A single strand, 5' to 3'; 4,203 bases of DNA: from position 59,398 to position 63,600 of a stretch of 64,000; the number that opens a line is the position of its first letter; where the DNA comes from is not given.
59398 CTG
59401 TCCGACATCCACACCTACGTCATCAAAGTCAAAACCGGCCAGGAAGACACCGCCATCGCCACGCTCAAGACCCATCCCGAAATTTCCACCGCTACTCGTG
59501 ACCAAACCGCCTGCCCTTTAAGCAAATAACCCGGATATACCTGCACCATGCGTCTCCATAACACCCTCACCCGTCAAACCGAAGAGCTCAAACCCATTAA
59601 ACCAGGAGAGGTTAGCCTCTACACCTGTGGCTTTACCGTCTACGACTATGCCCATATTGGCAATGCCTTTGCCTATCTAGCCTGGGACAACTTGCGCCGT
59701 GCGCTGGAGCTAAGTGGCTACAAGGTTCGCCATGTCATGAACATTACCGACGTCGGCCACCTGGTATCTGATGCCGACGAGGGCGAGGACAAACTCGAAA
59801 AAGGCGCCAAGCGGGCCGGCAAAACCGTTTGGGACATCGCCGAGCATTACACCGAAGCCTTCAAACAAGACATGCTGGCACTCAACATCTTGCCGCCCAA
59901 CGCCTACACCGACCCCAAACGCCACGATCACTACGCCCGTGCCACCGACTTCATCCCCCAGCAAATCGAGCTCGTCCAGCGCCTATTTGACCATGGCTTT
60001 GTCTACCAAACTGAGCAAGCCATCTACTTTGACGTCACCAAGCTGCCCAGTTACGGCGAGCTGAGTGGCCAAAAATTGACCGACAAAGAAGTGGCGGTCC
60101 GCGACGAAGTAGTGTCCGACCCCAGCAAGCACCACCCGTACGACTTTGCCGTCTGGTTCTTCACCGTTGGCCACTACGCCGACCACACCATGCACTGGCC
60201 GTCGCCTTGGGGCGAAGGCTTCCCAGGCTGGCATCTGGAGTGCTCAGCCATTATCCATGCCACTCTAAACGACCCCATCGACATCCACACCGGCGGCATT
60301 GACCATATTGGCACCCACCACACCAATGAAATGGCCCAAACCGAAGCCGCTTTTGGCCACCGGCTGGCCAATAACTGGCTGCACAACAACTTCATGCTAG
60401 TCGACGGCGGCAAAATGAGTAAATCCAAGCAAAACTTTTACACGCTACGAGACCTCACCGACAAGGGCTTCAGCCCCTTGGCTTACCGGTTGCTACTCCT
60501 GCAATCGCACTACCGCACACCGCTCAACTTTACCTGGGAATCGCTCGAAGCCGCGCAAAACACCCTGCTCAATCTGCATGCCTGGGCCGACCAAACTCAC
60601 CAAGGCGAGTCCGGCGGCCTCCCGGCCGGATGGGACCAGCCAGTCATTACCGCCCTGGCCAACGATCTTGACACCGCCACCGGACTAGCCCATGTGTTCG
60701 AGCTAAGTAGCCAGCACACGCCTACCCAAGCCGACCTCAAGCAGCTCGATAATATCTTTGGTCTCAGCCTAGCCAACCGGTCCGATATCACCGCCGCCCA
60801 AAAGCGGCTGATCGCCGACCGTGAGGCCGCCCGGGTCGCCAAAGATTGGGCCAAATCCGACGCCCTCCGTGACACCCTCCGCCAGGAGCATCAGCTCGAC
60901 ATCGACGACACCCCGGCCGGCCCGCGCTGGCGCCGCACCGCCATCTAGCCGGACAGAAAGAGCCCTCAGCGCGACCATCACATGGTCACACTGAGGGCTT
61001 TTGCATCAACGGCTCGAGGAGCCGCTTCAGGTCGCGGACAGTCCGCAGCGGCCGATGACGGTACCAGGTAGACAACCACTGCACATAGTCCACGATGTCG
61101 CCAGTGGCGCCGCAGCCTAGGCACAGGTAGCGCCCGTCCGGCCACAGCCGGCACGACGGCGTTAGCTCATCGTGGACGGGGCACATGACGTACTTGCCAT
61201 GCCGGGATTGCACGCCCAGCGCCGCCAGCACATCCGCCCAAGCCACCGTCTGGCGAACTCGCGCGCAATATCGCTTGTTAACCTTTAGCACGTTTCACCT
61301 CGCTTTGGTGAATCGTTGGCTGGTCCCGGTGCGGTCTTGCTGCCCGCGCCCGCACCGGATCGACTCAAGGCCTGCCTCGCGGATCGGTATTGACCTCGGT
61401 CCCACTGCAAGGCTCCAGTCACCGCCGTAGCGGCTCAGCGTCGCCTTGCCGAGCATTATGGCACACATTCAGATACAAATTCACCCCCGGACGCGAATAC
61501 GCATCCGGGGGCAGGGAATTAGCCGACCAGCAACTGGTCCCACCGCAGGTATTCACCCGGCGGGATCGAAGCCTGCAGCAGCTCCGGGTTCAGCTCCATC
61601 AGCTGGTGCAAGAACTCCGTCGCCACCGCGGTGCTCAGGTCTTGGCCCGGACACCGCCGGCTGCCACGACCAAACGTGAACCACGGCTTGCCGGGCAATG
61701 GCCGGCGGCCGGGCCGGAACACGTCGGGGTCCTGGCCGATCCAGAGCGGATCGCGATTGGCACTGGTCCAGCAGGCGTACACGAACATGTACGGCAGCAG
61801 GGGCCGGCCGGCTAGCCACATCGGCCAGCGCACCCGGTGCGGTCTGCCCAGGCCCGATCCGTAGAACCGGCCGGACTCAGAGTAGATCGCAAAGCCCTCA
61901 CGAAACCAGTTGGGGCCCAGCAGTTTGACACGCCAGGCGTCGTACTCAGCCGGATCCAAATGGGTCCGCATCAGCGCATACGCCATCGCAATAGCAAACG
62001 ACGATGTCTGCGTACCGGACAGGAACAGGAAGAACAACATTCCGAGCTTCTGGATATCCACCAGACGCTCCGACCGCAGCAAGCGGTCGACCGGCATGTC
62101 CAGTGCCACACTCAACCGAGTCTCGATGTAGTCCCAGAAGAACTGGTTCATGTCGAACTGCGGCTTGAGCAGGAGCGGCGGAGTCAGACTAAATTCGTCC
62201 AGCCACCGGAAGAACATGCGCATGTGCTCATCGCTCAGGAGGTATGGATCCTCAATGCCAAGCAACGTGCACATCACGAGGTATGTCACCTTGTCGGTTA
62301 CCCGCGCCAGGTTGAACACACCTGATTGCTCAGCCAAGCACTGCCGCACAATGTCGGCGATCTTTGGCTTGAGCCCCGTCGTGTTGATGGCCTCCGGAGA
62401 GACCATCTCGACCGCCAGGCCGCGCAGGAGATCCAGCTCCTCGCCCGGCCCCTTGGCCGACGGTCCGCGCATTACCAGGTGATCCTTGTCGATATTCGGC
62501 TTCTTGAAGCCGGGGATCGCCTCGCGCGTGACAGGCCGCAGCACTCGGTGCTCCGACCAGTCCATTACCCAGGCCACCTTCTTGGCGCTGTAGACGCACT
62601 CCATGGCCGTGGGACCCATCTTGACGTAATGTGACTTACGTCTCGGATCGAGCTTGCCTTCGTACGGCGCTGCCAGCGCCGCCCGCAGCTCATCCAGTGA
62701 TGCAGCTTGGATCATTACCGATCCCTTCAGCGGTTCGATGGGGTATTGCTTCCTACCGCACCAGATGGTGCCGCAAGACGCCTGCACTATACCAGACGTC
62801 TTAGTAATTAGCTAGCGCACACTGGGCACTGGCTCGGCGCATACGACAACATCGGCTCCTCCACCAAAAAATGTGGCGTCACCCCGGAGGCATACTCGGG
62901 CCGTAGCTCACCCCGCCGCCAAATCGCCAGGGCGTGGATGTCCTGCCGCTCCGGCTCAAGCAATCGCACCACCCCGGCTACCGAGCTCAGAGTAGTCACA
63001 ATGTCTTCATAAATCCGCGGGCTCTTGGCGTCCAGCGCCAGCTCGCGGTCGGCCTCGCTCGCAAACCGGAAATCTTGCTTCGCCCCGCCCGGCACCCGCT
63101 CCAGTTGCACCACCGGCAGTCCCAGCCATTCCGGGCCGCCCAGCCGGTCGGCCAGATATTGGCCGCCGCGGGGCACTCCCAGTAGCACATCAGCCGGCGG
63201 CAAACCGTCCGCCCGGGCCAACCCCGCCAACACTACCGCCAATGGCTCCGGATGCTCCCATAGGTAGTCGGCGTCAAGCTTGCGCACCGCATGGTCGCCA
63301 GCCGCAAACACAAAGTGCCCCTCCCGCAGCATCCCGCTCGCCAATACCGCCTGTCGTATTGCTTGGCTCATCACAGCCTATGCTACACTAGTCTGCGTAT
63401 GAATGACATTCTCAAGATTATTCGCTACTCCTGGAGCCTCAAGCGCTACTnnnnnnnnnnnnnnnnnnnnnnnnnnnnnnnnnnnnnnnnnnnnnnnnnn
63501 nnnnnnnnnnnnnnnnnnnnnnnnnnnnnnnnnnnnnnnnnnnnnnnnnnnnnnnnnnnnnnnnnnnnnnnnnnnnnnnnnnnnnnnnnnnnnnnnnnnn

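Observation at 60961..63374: Convergent cluster: stand-alone primase zinc finger, cytochrome P450 and PRTase-like protein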

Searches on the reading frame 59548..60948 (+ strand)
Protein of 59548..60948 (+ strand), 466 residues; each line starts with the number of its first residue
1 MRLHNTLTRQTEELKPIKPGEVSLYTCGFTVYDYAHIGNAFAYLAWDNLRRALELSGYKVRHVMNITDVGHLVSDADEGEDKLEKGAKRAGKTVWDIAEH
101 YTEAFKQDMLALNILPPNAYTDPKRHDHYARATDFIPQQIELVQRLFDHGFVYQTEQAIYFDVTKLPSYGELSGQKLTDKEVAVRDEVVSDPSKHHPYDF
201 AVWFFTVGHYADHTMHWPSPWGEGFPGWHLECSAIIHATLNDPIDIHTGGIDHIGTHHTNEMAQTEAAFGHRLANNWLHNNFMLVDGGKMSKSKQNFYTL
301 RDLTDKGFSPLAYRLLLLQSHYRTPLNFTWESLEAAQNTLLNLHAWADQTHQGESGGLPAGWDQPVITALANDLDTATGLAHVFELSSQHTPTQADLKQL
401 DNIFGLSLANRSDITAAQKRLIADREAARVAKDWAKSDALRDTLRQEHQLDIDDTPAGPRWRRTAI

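Call 8: search_protein_families(library=pfam, proteins=[window:59548-60948:+], max_evalue=0.01)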
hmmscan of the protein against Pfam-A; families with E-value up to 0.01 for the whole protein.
window:59548-60948:+ (466 aa): 5 families
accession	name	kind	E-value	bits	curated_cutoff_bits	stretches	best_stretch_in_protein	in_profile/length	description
PF01406.26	tRNA-synt_1e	-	8.3e-87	291.8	27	1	14-337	2-300/301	tRNA synthetases class I (C) catalytic domain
PF09334.17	tRNA-synt_1g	-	2.7e-11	43.3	20.1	2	255-341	293-379/391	tRNA synthetases class I (M)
PF00133.28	tRNA-synt_1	-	5.8e-06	25.8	22.7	1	35-165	38-169/414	tRNA synthetases class I (I, L, M and V)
PF01921.24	tRNA-synt_1f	-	0.00056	19.4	27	0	249-336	240-328/360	tRNA synthetases class I (K)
PF23493.1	CysS_C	-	0.0074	16.8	23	1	412-446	2-36/51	Cysteinyl-tRNA ligase anticodon binding domain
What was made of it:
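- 59548..60948 (+): cysS (cysteinyl-tRNA synthetase). Convergent neighbour and core-chromosome context; not part of any cluster. Pfam tRNA-synt_1e E=8.3e-87 (call 8).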

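Call 10: find_encoding_contigs(protein=window:59548-60948:+, flank=10000, max_places=6)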
Protein window:59548-60948:+ (466 aa): no gene with exactly this product is on record in the collection.
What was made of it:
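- Tried and rejected: find_encoding_contigs with the window's CysRS found nothing on record (call 10).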

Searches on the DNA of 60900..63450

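Call 84: search_rna_families(source=window, start=60900, end=63450, threshold=evalue, max_evalue=1)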
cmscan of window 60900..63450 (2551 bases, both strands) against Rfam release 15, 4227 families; matches with E-value up to 1: 1.
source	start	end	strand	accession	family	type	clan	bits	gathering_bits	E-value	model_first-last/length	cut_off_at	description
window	62356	62417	-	RF00030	RNase_MRP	Gene; ribozyme;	CL00002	13.5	50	0.41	1-266/266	no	RNase MRP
